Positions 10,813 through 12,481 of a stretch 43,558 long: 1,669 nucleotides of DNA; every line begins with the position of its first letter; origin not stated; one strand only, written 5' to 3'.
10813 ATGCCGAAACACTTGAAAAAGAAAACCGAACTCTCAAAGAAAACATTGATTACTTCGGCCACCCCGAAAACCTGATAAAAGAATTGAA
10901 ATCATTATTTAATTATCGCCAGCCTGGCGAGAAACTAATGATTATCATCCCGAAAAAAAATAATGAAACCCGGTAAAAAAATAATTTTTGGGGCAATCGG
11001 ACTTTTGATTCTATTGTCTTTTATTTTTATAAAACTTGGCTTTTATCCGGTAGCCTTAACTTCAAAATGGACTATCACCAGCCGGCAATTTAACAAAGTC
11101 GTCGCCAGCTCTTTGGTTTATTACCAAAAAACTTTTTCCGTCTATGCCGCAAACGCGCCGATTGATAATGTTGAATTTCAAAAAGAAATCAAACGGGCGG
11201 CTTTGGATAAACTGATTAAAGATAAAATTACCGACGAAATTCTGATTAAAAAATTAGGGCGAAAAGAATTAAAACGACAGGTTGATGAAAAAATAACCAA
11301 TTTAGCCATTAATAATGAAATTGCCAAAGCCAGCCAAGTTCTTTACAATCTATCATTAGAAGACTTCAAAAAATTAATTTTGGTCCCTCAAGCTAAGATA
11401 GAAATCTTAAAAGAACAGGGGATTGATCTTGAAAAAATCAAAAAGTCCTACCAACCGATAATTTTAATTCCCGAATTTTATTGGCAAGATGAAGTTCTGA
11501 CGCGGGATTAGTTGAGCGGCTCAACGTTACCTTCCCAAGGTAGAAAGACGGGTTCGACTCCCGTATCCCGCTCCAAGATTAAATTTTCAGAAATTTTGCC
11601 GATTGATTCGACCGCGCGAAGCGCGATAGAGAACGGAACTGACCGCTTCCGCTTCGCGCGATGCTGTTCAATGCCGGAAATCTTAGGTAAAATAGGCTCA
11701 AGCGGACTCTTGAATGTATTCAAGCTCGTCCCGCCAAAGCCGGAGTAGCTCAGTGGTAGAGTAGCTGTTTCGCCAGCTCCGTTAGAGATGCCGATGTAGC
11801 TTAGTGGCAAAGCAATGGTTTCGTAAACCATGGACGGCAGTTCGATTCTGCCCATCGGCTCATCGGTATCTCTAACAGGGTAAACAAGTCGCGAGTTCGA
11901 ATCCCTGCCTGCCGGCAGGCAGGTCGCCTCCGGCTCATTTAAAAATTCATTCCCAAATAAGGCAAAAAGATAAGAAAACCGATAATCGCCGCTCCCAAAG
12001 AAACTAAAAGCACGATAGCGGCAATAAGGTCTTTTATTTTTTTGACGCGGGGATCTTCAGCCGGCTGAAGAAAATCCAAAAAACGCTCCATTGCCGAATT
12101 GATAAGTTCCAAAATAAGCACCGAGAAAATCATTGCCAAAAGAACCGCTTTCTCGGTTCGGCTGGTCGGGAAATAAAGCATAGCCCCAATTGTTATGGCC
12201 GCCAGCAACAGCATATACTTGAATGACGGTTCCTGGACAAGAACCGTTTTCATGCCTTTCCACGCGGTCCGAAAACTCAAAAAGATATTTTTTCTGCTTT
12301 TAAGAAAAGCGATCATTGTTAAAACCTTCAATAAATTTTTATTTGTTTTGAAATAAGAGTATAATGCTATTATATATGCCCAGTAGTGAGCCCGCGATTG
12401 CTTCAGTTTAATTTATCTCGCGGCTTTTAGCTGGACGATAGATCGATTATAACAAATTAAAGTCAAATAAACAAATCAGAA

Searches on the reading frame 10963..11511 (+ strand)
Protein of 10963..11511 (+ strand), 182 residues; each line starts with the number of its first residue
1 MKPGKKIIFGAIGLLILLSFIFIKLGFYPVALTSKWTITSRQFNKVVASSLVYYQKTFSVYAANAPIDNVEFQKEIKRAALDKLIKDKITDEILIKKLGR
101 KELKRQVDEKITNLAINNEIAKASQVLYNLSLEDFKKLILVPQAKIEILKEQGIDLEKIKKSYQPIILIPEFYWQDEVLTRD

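Call 22: search_protein_families(library=pfam, proteins=[window:10963-11511:+])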
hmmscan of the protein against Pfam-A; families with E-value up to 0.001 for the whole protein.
window:10963-11511:+ (182 aa): 0 families

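Call 59: search_protein_families(library=pfam, proteins=[window:10963-11511:+], max_evalue=0.01)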
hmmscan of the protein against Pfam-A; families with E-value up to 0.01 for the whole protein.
window:10963-11511:+ (182 aa): 1 family
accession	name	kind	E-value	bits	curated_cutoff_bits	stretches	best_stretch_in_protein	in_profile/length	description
PF18166.6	pP_pnuc_2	-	0.0088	16.6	25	0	100-157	5-62/122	Predicted pPIWI-associating nuclease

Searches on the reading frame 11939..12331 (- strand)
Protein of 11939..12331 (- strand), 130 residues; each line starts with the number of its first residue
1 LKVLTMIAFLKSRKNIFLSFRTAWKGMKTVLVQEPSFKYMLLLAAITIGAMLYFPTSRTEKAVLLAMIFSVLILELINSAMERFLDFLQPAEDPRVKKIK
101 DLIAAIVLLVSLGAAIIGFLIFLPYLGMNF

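Call 21: find_encoding_contigs(protein=window:11939-12331:-, flank=3000, max_places=10)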
Protein window:11939-12331:- (130 aa): no gene with exactly this product is on record in the collection.

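Call 22: search_protein_families(library=pfam, proteins=[window:11939-12331:-])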
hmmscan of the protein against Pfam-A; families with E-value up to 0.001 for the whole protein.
window:11939-12331:- (130 aa): 1 family
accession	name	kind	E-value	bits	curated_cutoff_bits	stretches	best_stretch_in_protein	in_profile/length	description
PF01219.24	DAGK_prokar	-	1.6e-26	92.5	22.3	1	22-122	2-102/102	Prokaryotic diacylglycerol kinase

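Call 47: find_related_loci(query=window:11939-12331:-, collection=metagenome_contigs, flank=2500)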
Query window:11939-12331:- (130 aa) in metagenome_contigs; peptide patterns used: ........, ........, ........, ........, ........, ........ (x = any residue, [..] = any of these).
600 stretches matched a pattern (row limit reached: there are more); 16 encode a relative of the query (tblastn E <= 1e-3); 16 distinct loci.
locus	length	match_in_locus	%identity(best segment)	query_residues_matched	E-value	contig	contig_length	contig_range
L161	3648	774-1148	90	6-130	1e-72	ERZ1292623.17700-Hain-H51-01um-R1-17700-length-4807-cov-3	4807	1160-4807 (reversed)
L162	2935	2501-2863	89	6-126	3e-68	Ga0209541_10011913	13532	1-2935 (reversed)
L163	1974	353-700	84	11-126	2e-64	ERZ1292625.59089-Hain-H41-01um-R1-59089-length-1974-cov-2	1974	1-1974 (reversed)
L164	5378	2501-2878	74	6-130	1e-60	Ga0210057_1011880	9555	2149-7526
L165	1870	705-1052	78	11-126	1e-61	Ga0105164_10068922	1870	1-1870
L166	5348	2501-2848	75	11-126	3e-57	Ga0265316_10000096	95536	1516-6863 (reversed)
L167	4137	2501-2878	74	6-130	5e-55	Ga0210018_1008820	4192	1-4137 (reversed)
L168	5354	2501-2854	71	13-130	2e-53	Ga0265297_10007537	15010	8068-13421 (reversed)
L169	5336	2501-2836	72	15-126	5e-52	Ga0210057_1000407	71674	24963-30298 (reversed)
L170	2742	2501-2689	87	6-68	7e-33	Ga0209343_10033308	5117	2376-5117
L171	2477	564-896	46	14-125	8e-22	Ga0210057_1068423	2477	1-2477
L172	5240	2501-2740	38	33-112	8e-11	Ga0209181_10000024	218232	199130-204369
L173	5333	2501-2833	30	14-124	1e-9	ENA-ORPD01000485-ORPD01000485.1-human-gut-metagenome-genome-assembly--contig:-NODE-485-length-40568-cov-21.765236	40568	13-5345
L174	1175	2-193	52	62-124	2e-9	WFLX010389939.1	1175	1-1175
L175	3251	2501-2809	29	19-121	8e-9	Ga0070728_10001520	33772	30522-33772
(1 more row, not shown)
